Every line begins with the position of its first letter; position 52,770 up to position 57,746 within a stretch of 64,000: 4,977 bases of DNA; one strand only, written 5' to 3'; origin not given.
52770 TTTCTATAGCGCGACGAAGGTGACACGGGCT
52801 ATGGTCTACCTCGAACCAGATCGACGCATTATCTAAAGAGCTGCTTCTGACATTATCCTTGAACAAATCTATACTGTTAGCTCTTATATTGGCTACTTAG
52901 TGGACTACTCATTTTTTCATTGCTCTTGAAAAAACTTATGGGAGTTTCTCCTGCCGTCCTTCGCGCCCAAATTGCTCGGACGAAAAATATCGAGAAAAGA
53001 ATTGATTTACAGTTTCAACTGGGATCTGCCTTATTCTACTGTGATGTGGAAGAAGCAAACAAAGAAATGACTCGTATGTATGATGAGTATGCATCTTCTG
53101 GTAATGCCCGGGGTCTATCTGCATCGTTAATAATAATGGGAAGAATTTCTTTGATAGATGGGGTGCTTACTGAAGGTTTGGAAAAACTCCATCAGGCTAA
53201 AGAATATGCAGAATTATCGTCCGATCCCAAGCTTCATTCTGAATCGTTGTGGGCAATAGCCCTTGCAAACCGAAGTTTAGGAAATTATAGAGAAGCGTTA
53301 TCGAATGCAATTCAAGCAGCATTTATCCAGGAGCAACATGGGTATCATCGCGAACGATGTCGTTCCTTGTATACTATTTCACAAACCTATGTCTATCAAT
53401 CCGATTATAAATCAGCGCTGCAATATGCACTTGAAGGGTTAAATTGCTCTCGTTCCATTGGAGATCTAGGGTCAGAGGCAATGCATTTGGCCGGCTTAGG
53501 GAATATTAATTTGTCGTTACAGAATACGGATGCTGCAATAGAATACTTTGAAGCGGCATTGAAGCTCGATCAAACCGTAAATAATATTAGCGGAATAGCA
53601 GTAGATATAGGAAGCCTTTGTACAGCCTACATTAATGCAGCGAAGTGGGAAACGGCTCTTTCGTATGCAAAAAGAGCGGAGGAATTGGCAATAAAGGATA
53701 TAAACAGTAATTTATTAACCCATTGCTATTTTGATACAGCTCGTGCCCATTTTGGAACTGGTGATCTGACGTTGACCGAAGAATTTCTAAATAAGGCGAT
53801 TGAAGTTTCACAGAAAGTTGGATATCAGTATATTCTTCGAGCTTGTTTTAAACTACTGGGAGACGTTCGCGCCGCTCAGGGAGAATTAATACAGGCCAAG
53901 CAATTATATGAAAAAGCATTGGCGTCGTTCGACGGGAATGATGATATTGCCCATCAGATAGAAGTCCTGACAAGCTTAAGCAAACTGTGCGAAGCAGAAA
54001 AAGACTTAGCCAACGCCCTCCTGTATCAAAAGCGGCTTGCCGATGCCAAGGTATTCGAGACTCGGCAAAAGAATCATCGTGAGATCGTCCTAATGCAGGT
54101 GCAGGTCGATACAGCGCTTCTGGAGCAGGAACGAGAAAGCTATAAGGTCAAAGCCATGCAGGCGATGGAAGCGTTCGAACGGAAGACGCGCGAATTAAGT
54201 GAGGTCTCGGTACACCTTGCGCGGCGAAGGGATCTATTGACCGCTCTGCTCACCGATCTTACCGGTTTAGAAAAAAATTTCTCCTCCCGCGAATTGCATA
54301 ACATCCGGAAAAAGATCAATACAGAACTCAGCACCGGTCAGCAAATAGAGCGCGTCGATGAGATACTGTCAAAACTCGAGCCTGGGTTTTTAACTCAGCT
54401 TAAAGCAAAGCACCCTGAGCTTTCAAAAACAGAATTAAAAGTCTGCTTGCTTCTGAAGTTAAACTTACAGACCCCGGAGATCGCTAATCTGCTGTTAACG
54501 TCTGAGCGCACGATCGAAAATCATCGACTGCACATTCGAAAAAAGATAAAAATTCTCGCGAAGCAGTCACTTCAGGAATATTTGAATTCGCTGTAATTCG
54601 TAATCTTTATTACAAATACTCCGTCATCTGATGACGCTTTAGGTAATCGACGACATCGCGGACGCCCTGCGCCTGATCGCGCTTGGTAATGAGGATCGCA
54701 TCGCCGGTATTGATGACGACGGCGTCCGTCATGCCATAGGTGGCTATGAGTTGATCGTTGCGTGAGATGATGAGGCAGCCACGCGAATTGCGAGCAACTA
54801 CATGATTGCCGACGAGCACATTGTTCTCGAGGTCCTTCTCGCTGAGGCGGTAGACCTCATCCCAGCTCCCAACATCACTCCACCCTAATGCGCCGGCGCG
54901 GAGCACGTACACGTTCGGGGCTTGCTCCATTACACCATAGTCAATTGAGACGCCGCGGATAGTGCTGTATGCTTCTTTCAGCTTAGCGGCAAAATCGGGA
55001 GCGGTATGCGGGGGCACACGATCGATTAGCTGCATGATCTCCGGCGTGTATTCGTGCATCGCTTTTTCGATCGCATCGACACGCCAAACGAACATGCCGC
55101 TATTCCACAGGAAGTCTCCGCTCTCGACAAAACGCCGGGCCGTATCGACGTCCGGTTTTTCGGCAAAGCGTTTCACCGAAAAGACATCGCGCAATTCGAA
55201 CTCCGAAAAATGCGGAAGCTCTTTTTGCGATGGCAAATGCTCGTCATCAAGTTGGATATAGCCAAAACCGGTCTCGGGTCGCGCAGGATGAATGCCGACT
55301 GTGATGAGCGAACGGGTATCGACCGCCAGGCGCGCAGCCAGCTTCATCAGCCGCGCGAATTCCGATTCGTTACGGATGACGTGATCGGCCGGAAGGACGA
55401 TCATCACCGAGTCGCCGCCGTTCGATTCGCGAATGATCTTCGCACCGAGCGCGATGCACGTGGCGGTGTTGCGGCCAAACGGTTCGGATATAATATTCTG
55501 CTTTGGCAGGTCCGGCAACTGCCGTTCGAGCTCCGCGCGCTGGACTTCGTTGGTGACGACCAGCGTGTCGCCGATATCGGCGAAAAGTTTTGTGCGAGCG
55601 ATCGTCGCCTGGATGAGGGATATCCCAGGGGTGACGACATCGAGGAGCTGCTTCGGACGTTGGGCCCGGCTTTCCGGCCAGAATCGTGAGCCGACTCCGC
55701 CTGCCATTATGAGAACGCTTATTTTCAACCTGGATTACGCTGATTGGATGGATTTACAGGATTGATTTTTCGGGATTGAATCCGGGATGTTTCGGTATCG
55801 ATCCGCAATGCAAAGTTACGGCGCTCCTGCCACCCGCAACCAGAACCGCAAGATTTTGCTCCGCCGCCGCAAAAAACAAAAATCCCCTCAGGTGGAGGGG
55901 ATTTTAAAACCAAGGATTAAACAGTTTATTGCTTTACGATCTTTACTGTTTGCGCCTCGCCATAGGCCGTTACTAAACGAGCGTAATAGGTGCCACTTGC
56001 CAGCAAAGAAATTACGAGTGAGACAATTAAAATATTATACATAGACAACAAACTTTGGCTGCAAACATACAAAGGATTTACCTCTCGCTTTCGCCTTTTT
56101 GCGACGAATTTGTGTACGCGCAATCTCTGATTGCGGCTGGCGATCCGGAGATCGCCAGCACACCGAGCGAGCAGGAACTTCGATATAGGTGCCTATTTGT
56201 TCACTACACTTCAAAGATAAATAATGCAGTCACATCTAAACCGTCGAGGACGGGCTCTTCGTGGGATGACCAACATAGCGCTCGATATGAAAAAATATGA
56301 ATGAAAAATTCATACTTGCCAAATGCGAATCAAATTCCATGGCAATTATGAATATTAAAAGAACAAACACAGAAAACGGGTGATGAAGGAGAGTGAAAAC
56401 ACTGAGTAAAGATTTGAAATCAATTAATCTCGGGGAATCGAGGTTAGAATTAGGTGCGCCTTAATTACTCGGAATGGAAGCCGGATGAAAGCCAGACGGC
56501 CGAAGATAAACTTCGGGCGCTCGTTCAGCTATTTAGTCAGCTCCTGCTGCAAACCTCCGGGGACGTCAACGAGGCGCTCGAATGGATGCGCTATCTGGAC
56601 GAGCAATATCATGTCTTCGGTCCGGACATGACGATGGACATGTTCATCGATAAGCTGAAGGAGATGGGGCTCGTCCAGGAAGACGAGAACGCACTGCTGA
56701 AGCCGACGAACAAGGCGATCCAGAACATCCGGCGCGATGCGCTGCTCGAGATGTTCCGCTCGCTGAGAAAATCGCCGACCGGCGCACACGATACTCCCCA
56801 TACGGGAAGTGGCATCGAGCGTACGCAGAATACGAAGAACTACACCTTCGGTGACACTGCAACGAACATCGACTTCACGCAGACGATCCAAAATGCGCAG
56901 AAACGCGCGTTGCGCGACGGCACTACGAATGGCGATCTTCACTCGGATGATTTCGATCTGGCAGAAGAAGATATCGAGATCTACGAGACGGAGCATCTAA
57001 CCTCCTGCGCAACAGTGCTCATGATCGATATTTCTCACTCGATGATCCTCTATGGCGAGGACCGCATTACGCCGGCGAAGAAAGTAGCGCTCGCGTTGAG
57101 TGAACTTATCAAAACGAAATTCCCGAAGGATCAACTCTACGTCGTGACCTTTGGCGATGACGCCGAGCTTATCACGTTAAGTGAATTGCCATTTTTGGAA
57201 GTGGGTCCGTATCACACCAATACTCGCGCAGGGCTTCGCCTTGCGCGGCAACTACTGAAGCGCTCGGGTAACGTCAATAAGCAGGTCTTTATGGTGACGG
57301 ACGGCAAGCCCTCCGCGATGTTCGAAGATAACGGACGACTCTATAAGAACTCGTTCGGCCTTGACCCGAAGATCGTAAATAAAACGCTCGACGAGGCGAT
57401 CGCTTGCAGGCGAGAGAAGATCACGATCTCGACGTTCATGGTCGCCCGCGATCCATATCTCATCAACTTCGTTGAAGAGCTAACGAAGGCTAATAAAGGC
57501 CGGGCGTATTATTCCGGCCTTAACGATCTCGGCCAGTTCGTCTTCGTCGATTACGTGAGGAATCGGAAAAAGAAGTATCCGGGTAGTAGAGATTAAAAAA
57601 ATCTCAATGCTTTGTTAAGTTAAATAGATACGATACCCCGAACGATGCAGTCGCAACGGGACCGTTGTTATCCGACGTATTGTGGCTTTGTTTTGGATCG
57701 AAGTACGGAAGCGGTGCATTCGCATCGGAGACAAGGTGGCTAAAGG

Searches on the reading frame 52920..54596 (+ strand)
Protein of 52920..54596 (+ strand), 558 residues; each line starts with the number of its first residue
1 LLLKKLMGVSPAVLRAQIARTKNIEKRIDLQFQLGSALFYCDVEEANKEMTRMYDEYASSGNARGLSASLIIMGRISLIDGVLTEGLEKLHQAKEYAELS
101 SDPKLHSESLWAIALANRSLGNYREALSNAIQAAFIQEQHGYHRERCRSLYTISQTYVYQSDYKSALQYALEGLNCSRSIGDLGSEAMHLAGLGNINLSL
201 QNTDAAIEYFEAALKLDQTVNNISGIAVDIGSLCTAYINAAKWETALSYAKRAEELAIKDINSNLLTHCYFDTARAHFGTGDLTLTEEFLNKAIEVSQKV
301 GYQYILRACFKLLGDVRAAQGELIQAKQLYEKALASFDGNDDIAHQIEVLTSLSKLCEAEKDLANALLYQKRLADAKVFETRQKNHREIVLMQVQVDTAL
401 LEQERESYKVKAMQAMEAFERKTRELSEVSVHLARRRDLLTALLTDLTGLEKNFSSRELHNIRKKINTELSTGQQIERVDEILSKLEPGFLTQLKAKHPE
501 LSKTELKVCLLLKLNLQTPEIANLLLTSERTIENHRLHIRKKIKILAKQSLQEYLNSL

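Call 8: search_protein_families(library=pfam, proteins=[window:52920-54596:+], max_evalue=0.001)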
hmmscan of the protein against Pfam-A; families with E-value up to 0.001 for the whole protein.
window:52920-54596:+ (558 aa): 7 families
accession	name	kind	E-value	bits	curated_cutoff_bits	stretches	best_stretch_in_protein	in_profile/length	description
PF13424.12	TPR_12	-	6.2e-18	65.2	30.1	2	274-336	10-74/77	Tetratricopeptide repeat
PF07719.23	TPR_2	-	2.5e-11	43.2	27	0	192-218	6-32/34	Tetratricopeptide repeat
PF13181.12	TPR_8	-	9.5e-11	41.4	25.7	1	193-218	7-32/34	Tetratricopeptide repeat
PF00515.34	TPR_1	-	1.4e-08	34.6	27.8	1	191-218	5-32/34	Tetratricopeptide repeat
PF13428.12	TPR_14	-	6.1e-07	29.9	23.5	0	310-344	4-38/44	Tetratricopeptide repeat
PF17874.7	TPR_MalT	-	1.1e-06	28.6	45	1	155-337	9-191/336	MalT-like TPR region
PF00196.25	GerE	-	8.5e-06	25.8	23.5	1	501-548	3-50/57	Bacterial regulatory proteins, luxR family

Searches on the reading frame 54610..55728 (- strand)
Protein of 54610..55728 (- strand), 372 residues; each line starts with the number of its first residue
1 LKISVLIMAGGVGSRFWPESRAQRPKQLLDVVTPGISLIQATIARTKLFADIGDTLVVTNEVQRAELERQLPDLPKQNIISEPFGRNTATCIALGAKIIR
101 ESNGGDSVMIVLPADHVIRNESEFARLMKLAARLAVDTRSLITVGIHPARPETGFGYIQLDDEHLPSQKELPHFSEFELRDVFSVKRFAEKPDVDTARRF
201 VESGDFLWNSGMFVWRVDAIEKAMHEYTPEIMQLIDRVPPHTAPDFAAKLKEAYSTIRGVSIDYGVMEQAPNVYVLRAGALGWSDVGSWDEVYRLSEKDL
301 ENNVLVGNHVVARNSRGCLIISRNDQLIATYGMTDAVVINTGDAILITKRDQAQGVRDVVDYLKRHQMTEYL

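Call 9: search_protein_families(library=pfam, proteins=[window:54610-55728:-], max_evalue=0.001)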
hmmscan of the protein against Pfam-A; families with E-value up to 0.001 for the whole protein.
window:54610-55728:- (372 aa): 3 families
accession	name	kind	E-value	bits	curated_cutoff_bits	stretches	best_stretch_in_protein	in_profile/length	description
PF00483.29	NTP_transferase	-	1.6e-43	149.5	21.2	1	6-301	3-244/245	Nucleotidyl transferase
PF22640.1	ManC_GMP_beta-helix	-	2.7e-14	53.2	27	1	310-363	3-55/55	MannoseP isomerase/GMP-like beta-helix domain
PF12804.13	NTP_transf_3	-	3.5e-07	31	27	1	5-132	1-112/160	MobA-like NTP transferase domain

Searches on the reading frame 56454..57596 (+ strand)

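Call 9: search_protein_families(library=pfam, proteins=[window:56454-57596:+], max_evalue=0.001)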
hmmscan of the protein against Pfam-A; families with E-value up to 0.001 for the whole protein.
window:56454-57596:+ (380 aa): 2 families
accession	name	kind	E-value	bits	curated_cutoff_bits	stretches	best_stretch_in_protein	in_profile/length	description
PF13519.12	VWA_2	-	1.6e-10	42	27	1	187-285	1-107/107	von Willebrand factor type A domain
PF00092.34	VWA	-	0.00013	22.7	23.8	0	188-298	3-128/174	von Willebrand factor type A domain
